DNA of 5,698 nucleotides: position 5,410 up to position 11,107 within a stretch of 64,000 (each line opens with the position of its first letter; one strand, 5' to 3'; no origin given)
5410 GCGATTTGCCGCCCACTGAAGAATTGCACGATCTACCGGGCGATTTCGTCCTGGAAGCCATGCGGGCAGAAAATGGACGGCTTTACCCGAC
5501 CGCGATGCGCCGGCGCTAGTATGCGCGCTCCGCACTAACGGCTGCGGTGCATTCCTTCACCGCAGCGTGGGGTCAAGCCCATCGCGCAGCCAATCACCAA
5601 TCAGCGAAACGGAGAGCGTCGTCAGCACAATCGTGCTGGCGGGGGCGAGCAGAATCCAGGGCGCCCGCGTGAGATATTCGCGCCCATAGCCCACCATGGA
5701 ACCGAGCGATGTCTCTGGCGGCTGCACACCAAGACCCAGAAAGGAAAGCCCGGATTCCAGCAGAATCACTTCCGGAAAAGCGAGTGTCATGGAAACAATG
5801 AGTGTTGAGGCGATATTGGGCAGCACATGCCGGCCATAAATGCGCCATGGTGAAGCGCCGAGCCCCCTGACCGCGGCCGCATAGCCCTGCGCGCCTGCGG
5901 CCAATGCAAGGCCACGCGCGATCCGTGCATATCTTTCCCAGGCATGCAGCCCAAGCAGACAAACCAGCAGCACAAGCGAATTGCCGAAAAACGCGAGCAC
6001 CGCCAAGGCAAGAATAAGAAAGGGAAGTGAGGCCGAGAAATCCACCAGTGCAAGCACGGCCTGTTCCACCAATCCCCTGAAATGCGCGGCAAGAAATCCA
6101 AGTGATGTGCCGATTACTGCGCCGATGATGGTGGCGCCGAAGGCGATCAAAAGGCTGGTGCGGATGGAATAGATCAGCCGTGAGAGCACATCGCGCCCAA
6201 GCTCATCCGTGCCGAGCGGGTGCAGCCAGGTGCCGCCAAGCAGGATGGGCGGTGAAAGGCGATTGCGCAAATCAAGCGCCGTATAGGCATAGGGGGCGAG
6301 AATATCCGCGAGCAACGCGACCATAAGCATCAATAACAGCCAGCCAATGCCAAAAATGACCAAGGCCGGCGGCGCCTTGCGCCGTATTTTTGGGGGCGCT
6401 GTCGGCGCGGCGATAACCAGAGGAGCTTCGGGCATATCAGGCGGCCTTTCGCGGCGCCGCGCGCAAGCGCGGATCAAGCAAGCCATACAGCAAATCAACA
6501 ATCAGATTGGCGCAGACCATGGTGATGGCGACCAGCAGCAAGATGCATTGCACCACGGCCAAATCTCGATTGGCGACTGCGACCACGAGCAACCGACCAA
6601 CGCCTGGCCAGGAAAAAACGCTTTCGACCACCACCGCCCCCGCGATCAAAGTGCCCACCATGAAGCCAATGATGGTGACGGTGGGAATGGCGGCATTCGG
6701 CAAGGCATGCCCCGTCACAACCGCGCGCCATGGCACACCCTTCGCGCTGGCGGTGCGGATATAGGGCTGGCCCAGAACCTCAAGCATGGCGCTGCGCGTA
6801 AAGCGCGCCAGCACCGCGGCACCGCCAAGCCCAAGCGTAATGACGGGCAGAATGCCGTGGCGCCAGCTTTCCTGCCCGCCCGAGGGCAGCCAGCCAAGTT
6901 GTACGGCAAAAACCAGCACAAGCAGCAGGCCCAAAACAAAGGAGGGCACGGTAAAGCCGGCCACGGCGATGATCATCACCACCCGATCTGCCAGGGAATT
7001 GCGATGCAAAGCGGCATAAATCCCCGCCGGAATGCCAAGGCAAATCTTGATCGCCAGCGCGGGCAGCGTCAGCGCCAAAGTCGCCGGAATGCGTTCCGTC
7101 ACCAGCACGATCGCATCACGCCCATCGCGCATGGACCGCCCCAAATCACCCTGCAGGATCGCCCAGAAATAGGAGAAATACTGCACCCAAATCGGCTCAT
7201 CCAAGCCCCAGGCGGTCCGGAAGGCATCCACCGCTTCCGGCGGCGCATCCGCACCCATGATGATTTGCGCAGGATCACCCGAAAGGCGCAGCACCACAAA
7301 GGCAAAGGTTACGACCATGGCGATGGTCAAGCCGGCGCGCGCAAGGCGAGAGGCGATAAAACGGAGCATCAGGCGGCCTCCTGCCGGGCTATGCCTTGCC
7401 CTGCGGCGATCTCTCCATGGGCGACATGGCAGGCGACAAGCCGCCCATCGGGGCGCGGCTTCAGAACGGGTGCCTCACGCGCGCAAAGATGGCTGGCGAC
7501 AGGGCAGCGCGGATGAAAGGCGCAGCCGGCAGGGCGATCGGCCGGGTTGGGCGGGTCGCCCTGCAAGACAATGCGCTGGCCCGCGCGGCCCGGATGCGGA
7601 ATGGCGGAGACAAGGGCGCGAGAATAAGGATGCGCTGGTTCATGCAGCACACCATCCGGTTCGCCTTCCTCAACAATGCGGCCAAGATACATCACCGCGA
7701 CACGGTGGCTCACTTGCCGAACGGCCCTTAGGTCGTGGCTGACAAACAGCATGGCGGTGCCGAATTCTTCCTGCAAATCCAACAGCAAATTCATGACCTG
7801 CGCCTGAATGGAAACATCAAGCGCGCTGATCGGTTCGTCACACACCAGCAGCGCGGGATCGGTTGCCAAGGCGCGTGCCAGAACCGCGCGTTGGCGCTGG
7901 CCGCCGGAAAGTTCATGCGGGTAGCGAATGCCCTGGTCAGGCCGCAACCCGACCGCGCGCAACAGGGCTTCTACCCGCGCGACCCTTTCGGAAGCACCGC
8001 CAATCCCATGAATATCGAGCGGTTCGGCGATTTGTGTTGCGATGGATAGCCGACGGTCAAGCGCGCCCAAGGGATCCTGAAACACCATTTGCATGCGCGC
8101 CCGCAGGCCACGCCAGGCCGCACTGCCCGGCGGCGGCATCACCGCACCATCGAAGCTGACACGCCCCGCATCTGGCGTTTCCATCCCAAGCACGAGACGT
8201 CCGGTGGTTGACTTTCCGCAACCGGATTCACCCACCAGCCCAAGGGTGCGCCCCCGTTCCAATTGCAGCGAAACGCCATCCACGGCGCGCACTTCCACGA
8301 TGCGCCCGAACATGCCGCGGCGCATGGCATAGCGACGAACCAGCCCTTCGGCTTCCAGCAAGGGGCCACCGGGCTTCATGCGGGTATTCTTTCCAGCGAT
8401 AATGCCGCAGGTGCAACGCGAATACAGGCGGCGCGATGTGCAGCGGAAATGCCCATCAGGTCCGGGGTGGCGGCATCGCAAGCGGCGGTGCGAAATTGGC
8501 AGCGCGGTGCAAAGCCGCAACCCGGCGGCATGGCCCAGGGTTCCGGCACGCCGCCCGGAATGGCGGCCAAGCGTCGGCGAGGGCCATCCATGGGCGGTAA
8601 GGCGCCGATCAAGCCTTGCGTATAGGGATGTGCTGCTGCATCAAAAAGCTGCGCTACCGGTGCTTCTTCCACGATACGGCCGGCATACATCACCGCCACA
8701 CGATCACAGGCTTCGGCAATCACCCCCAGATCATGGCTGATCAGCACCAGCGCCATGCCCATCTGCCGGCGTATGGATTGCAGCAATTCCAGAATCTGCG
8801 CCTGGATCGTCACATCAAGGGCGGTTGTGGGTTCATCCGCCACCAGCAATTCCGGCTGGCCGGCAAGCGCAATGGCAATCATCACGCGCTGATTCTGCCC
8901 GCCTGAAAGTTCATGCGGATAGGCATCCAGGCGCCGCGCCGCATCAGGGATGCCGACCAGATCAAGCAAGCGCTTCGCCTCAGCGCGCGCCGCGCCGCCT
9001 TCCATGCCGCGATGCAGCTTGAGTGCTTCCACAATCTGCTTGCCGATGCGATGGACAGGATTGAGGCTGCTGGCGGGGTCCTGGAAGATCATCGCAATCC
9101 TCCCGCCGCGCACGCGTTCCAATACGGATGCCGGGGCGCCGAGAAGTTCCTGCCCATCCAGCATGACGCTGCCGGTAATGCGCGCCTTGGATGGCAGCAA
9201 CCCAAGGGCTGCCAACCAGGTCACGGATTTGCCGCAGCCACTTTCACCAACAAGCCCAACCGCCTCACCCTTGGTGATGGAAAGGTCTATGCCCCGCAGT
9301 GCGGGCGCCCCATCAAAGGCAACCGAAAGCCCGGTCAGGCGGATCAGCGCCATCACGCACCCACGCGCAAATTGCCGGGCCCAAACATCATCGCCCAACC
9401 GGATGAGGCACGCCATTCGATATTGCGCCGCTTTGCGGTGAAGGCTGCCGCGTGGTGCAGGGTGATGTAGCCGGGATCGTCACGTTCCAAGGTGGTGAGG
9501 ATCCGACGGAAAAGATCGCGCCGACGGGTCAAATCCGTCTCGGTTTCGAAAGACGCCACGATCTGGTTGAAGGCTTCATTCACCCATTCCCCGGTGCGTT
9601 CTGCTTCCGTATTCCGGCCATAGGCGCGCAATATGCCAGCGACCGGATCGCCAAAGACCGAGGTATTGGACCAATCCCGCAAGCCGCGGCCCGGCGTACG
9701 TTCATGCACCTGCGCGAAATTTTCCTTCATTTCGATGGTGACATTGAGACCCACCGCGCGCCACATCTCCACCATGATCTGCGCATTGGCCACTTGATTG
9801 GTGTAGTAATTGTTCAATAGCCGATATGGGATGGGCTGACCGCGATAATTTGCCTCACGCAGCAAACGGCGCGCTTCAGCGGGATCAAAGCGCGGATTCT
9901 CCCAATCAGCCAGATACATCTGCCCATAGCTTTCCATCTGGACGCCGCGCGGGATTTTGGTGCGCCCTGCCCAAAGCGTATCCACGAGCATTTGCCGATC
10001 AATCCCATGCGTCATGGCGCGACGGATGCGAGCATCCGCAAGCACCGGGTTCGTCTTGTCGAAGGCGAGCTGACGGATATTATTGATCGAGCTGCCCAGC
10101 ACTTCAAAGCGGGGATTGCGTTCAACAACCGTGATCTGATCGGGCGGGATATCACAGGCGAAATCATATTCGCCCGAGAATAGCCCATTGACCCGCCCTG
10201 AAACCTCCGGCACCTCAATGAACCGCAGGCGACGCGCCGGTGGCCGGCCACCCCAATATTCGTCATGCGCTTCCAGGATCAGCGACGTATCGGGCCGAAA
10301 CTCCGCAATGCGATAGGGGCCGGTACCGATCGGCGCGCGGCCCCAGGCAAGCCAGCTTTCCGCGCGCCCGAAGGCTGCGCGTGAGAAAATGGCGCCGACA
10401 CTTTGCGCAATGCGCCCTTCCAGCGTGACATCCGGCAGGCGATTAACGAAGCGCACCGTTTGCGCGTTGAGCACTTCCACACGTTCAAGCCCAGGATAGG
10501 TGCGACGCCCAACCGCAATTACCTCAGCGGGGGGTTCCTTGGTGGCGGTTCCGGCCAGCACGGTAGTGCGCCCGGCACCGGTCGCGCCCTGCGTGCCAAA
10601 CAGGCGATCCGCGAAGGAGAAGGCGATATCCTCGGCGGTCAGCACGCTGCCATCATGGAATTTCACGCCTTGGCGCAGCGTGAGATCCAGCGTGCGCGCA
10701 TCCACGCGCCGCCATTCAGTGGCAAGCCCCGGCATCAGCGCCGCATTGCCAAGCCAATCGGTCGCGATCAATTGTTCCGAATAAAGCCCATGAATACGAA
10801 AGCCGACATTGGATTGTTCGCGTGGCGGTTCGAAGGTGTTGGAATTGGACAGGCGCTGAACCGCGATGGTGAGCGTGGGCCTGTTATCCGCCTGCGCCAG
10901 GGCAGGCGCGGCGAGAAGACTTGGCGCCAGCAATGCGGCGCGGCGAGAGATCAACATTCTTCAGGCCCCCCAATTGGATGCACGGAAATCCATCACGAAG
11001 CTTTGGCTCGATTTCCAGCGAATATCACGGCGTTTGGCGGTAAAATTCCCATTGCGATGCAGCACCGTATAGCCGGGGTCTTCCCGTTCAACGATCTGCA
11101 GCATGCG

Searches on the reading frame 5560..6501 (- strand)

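Call 48: search_protein_families(library=pfam, proteins=[window:5560-6501:-], max_evalue=0.0001)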
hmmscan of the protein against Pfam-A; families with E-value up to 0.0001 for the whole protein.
window:5560-6501:- (314 aa): 1 family
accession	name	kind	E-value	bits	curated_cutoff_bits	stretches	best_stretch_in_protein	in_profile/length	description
PF00528.27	BPD_transp_1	-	1e-24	87.7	26.4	1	131-314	1-183/184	Binding-protein-dependent transport system inner membrane component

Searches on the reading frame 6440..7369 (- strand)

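Call 48: search_protein_families(library=pfam, proteins=[window:6440-7369:-], max_evalue=0.0001)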
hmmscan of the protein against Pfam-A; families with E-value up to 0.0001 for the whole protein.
window:6440-7369:- (310 aa): 2 families
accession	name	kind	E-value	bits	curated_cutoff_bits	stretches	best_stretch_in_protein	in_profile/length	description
PF00528.27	BPD_transp_1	-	5e-43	147.4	26.4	1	112-303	1-183/184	Binding-protein-dependent transport system inner membrane component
PF19300.4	BPD_transp_1_N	-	1.8e-11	44.6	23.8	1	1-83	1-96/114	Binding-prot-dependent transport system membrane comp, N-term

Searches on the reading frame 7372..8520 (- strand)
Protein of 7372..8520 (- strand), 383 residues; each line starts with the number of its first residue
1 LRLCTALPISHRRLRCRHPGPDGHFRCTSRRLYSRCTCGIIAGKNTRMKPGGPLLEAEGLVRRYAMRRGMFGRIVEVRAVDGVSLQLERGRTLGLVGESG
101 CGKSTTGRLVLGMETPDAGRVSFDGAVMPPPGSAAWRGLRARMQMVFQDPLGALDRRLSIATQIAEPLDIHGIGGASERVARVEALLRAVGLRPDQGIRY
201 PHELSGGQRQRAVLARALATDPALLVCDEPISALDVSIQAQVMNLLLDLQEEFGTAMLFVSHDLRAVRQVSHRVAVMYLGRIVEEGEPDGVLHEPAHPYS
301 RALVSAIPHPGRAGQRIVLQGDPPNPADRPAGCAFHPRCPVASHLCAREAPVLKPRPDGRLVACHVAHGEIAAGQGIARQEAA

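Call 48: search_protein_families(library=pfam, proteins=[window:7372-8520:-], max_evalue=0.0001)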
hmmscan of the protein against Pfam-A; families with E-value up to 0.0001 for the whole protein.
window:7372-8520:- (383 aa): 3 families
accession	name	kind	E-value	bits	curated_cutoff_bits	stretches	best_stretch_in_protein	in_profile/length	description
PF00005.33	ABC_tran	-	6.7e-30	104.9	25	1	81-231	2-136/137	ABC transporter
PF08352.17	oligo_HPY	-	3.5e-16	59.8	27.1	1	283-346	1-65/65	Oligopeptide/dipeptide transporter, C-terminal region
PF13401.12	AAA_22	-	8.2e-05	23.4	27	0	94-260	9-121/130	AAA domain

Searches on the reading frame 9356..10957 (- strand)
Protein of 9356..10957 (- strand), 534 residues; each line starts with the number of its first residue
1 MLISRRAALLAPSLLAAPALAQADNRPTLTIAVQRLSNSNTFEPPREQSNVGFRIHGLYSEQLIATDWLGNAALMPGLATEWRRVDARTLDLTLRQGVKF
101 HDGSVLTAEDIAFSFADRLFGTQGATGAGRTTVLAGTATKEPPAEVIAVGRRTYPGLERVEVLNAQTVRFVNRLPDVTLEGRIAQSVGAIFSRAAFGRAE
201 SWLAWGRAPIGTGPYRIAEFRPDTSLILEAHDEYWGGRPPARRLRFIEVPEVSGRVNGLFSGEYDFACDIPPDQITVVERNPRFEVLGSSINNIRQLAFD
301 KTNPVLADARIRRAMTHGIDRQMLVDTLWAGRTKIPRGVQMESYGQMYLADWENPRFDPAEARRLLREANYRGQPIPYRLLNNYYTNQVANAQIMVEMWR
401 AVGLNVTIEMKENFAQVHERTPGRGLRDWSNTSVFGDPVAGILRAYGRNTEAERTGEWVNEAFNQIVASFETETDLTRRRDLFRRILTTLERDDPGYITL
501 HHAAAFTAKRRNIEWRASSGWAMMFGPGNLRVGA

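Call 48: search_protein_families(library=pfam, proteins=[window:9356-10957:-], max_evalue=0.0001)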
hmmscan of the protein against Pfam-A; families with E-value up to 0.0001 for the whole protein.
window:9356-10957:- (534 aa): 1 family
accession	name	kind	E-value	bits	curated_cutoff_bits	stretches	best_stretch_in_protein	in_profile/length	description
PF00496.27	SBP_bac_5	-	1.7e-63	215.4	32.4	1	74-421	2-338/368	Bacterial extracellular solute-binding proteins, family 5 Middle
